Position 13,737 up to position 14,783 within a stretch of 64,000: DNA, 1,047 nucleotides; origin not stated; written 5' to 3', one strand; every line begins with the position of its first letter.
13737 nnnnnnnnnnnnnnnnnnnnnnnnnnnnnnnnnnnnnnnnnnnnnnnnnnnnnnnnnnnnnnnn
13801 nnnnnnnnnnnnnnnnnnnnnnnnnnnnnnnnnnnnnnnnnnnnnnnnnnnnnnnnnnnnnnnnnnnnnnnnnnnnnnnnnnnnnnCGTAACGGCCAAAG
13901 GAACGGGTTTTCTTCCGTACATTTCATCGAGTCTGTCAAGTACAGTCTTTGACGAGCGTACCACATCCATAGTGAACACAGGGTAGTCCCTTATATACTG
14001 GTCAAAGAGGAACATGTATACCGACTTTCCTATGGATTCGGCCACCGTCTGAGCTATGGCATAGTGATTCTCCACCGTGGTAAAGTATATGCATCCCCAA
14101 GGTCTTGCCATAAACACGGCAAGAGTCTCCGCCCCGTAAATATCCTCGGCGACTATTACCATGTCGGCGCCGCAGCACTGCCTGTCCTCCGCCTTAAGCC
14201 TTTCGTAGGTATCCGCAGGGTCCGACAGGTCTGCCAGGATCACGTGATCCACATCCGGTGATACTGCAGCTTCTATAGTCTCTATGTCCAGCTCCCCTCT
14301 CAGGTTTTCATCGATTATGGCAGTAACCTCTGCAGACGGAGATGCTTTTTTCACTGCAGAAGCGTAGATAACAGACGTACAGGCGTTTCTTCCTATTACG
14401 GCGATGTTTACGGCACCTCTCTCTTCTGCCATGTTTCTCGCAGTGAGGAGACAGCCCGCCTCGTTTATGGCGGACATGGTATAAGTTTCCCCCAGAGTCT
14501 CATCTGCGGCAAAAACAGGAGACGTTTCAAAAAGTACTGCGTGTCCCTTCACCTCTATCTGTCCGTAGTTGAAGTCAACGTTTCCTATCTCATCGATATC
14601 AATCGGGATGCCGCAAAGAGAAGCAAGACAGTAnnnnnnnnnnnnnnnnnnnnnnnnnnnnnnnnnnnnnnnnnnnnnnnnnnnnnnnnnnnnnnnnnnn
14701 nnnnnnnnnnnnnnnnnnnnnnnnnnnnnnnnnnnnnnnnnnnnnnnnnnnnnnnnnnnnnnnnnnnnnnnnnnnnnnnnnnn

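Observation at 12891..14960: Sigma54 activator whose sensor looks like a degenerate L-erythro-3,5-diaminohexanoate dehydrogenase (Kdd-like) enzyme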

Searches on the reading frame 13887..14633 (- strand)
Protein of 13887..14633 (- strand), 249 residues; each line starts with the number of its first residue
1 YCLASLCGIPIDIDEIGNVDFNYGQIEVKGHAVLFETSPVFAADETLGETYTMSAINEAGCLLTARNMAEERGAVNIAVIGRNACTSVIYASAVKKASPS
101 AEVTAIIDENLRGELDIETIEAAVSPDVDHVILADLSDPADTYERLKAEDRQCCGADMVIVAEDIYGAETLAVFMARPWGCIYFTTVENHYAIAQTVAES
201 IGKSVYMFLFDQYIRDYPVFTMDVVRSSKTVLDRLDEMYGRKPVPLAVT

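Call 22: find_related_loci(query=A2, collection=genome_contigs, flank=6000)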
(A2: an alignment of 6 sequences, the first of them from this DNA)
Query A2 (249 aa) in genome_contigs; peptide patterns used: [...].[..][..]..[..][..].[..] (x = any residue, [..] = any of these).
99 stretches matched a pattern; 38 encode a relative of the query (tblastn E <= 1e-3); 38 distinct loci.
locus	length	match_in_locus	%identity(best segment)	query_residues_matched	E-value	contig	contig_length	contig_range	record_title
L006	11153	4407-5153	98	1-249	3e-165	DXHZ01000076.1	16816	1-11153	MAG TPA_asm: Candidatus Avanaerovorax faecigallinarum isolate Gambia13-1450 Gambia13__C95227_L16816_SAMN16086523, whole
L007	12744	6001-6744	73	1-249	1e-123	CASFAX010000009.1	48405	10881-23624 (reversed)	uncultured Firmicutes bacterium isolate A23_L1_391391_idba_bin.82 genome assembly, contig: A23_L1_391391_idba_bin.82.fa_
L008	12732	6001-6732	51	1-239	4e-79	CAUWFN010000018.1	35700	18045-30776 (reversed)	MAG: uncultured Clostridia bacterium isolate SRS10476997__bin172 genome assembly, contig: SRS10476997_NODE_1262_length_3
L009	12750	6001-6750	45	1-249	2e-70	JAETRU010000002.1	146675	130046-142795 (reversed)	MAG: Eubacterium sp. isolate S30_Bin6 scaffold_77, whole genome shotgun sequence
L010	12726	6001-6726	47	2-242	4e-70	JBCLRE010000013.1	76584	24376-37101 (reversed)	Anaerovoracaceae bacterium 42-11 voucher GPTB0096 scaffold13, whole genome shotgun sequence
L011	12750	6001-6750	45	1-249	2e-70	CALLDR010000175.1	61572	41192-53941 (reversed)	MAG TPA_asm: uncultured Emergencia sp. isolate SRR12395652_bin.29_CONCOCT_v1.1_MAG genome assembly, contig: ERZ1673725.4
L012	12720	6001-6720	48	1-239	6e-70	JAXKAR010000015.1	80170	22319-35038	MAG: Emergencia sp. isolate DOME_MAG_8489 8489_D0104_k141_33112, whole genome shotgun sequence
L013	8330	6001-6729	45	1-242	4e-69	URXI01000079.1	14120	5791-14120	uncultured Eubacterium sp. isolate UMGS1437 genome assembly, contig: NODE_753_length_14120_cov_2.136793, whole genome sh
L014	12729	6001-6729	46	1-242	3e-69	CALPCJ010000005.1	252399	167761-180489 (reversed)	Senimuribacter sp. DSM 106208 isolate Eubacteriaceae_gen_nov1_DSM106208 genome assembly, contig: NODE_5_length_252399_co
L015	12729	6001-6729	45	1-242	3e-68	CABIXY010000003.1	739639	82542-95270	Eubacteriaceae bacterium isolate MGYG-HGUT-00063 genome assembly, contig: .14207_7_28.3, whole genome shotgun sequence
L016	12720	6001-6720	47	1-239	1e-67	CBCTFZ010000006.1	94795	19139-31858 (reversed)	MAG TPA_asm: uncultured Emergencia sp. isolate SRR20550391_binner123_Refined_14 genome assembly, contig: ERZ24911587.221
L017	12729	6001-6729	45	1-242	6e-68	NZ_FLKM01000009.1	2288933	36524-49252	Emergencia timonensis strain SN18, whole genome shotgun sequence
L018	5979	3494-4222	46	1-242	6e-67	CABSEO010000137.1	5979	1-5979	MAG TPA_asm: uncultured Emergencia sp. isolate MGYG-HGUT-02217 genome assembly, contig: GUT_GENOME138794_137, whole geno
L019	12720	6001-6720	46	1-239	4e-67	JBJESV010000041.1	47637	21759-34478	MAG: Emergencia sp. isolate PUUB37_bin.033 NODE_297_length_47637_cov_25.964125, whole genome shotgun sequence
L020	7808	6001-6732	43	1-243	3e-66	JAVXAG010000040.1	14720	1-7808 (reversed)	MAG: Anaerovoracaceae bacterium isolate CGS5Y2-bin2 NODE_3672_length_14720_cov_34.564678, whole genome shotgun sequence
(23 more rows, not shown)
